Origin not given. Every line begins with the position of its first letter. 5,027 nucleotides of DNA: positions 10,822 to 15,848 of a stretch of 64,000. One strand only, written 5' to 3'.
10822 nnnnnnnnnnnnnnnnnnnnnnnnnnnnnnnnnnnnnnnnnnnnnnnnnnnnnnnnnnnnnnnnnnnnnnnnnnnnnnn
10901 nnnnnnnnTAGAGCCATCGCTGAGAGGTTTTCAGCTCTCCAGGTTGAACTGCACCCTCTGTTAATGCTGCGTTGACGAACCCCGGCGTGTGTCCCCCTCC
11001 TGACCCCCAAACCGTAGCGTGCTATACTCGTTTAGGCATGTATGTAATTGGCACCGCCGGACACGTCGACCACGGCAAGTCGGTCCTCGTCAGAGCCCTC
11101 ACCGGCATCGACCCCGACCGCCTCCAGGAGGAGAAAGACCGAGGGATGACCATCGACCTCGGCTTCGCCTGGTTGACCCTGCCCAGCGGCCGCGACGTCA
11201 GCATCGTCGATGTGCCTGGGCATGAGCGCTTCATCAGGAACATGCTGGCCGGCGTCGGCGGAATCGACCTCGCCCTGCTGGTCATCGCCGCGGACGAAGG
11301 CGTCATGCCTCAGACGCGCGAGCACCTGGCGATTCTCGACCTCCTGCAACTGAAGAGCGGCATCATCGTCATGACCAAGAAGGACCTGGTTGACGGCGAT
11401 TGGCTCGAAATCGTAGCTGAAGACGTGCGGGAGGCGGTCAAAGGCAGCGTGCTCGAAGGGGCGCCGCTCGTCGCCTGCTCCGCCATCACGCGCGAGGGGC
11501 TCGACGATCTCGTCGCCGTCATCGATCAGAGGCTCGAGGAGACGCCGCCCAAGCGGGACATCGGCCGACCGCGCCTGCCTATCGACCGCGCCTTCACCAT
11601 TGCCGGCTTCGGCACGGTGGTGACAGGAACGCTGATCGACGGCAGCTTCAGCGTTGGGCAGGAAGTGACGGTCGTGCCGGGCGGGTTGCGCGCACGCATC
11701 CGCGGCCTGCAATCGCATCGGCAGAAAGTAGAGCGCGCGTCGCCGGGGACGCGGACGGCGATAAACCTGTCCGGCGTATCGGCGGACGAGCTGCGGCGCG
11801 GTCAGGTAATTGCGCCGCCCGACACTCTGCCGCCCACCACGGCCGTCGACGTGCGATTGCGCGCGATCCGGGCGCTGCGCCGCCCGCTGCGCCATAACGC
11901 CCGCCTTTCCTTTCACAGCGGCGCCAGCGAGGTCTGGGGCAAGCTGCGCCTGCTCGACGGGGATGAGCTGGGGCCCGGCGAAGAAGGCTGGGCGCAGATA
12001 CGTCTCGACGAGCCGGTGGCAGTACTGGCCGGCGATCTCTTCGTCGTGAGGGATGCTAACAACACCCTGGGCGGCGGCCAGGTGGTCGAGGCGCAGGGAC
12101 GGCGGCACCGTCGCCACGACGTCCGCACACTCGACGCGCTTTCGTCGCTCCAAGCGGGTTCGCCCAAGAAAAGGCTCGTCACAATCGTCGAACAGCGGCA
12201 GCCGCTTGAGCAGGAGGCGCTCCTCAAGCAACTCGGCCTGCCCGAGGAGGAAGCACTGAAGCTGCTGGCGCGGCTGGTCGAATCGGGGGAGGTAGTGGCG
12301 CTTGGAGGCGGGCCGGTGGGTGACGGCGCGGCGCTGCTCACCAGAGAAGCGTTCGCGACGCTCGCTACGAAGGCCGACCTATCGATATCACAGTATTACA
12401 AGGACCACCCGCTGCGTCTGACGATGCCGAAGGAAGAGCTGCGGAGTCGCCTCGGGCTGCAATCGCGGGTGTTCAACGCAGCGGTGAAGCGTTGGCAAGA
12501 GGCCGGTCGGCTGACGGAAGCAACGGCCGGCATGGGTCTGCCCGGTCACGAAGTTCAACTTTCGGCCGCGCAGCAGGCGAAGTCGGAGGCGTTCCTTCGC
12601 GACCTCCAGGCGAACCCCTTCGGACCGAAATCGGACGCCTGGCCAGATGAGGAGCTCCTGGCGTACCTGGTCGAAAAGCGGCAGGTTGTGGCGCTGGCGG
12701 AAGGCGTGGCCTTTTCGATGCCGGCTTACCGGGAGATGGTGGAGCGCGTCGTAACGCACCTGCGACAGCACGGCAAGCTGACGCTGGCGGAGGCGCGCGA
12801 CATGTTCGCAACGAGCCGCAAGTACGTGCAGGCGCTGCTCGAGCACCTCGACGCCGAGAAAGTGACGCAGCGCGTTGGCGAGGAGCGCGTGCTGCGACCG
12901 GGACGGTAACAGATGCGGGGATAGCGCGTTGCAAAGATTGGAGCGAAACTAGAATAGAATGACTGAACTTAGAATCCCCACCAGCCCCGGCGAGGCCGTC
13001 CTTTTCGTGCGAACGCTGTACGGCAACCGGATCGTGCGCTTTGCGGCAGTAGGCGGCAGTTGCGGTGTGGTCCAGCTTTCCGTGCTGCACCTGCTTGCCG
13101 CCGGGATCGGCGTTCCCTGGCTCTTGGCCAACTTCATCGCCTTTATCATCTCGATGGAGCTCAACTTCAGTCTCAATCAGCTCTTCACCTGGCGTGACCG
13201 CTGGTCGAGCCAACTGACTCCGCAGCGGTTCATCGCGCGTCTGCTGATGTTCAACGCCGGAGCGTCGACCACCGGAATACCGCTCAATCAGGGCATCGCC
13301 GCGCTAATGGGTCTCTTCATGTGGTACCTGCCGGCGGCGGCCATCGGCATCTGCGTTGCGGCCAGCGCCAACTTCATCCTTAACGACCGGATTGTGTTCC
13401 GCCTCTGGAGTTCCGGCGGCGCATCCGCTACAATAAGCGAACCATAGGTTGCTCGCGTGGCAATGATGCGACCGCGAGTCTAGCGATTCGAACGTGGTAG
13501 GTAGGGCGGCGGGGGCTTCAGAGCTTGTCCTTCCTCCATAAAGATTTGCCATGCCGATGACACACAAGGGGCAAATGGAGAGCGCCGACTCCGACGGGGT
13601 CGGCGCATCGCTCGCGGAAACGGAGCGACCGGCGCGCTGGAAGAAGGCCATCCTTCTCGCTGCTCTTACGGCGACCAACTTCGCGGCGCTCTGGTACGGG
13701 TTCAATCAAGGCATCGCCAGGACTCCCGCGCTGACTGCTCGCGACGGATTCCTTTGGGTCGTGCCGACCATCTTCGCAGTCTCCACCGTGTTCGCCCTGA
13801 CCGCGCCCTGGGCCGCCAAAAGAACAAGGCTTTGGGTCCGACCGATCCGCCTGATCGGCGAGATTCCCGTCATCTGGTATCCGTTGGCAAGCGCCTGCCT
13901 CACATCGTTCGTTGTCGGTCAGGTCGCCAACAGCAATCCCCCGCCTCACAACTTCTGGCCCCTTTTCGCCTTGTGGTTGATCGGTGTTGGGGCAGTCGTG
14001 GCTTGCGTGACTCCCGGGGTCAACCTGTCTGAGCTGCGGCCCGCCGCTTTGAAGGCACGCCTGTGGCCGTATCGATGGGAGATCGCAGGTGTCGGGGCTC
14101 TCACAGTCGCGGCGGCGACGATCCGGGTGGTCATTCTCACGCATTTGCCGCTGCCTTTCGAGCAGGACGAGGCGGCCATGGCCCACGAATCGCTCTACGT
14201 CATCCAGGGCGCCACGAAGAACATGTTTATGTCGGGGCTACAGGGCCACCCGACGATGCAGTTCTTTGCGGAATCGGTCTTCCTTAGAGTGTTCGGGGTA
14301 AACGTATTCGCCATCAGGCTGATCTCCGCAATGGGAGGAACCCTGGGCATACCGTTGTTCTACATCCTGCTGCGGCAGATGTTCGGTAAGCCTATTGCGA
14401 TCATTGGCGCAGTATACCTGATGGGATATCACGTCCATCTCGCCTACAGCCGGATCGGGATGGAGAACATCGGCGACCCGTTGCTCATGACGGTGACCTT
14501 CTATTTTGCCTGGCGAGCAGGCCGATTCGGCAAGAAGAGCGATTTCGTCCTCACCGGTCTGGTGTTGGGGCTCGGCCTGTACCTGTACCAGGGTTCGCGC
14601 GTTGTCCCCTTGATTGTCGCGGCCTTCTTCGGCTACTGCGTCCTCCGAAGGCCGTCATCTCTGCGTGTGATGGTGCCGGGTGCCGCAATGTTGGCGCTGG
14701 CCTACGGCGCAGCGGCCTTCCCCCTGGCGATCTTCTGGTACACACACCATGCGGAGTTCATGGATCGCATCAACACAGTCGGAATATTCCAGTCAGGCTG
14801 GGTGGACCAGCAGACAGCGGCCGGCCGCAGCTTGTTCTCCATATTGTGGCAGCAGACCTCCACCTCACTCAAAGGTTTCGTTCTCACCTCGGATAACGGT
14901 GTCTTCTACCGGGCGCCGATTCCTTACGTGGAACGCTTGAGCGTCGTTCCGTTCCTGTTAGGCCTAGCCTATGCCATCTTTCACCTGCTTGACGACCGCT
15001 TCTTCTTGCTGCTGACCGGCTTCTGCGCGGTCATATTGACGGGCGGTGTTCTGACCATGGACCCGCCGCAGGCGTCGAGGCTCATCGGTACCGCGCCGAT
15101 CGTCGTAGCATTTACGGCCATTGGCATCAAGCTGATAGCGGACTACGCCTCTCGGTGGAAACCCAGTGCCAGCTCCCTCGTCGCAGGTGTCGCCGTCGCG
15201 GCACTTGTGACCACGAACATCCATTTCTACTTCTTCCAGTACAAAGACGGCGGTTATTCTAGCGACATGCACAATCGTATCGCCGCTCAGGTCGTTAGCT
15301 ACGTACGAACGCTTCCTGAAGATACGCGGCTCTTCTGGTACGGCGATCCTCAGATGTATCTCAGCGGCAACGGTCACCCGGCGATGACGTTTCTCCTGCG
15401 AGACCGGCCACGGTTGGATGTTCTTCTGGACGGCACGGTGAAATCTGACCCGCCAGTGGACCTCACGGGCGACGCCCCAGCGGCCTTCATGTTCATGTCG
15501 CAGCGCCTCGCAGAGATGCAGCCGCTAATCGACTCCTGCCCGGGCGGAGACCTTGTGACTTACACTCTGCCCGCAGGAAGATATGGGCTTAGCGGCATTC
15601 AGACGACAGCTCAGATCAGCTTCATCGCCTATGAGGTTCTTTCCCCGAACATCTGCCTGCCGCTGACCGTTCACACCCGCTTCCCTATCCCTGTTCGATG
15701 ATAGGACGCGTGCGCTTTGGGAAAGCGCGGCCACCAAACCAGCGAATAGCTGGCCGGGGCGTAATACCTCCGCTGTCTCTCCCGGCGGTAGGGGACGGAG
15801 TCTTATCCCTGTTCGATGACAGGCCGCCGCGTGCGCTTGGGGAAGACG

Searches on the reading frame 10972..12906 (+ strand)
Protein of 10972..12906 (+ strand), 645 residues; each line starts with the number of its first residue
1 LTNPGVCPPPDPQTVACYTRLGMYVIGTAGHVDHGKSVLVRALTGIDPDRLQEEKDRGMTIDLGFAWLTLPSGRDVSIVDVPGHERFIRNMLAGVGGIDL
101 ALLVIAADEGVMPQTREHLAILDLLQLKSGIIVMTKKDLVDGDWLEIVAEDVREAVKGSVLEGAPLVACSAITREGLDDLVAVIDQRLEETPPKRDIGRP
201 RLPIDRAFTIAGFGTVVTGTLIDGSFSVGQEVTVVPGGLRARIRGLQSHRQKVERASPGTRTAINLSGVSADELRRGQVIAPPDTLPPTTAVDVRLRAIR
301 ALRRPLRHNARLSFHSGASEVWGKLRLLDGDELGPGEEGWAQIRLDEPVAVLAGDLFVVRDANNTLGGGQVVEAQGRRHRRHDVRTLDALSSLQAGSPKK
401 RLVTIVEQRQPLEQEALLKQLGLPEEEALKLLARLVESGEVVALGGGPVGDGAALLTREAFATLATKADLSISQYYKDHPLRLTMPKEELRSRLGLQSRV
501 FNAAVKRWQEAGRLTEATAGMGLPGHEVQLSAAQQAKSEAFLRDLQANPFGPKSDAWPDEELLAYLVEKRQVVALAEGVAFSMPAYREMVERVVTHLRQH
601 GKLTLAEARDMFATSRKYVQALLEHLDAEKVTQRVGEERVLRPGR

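Call 23: search_protein_families(library=pfam, proteins=[window:10972-12906:+], max_evalue=0.00001)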
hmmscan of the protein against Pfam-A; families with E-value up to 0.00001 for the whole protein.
window:10972-12906:+ (645 aa): 6 families
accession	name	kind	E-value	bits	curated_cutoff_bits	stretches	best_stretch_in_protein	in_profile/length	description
PF00009.33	GTP_EFTU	-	1.3e-32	113.3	26.5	1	25-189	5-187/188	Elongation factor Tu GTP binding domain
PF09107.17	SelB-wing_3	-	3.2e-18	65.4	23.2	1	596-641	2-47/47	Elongation factor SelB, winged helix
PF25461.1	Beta-barrel_SelB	-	2.4e-14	53.8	27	1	301-376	9-78/80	Selenocysteine-specific elongation factor, beta-barrel domain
PF09106.17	SelB-wing_2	-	3.6e-12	46.6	22.3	1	473-515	5-49/57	Elongation factor SelB, winged helix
PF03144.31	GTP_EFTU_D2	-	5.9e-10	39.9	30.3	1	214-281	1-73/73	Elongation factor Tu domain 2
PF01926.29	MMR_HSR1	-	1.6e-06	28.7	21.9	1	26-136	2-113/113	50S ribosome-binding GTPase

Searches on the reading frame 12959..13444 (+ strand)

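Call 23: search_protein_families(library=pfam, proteins=[window:12959-13444:+], max_evalue=0.00001)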
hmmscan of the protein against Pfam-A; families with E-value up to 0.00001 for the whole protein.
window:12959-13444:+ (162 aa): 1 family
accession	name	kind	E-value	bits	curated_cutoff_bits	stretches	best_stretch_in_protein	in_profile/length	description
PF04138.20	GtrA_DPMS_TM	-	2.5e-19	70.1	26.1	1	27-114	1-82/117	GtrA/DPMS, transmembrane domain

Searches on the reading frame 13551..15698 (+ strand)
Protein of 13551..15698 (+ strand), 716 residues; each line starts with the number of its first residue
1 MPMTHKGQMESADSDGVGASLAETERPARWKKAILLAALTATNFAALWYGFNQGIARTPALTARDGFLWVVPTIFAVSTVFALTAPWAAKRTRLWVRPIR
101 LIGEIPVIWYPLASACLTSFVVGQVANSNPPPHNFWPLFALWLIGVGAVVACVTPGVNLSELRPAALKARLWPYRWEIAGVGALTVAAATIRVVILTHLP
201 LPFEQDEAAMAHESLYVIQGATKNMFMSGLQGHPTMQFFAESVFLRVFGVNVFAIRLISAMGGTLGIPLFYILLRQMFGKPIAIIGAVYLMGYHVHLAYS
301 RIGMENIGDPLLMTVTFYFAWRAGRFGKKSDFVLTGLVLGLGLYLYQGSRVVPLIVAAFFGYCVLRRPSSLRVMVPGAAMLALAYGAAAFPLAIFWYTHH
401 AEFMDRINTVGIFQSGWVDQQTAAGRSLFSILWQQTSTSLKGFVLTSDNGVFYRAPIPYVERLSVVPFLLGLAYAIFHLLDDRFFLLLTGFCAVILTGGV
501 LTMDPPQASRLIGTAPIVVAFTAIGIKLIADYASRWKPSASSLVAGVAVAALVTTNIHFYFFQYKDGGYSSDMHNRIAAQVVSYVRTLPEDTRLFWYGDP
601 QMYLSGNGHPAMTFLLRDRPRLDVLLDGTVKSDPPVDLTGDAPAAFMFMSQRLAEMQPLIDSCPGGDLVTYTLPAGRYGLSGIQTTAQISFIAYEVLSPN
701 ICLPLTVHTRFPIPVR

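Call 23: search_protein_families(library=pfam, proteins=[window:13551-15698:+], max_evalue=0.00001)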
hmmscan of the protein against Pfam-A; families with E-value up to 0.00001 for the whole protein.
window:13551-15698:+ (716 aa): 1 family
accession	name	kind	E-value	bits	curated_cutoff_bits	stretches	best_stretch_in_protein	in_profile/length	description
PF13231.12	PMT_2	-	1.8e-12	48.2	26.1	1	233-383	2-149/160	Dolichyl-phosphate-mannose-protein mannosyltransferase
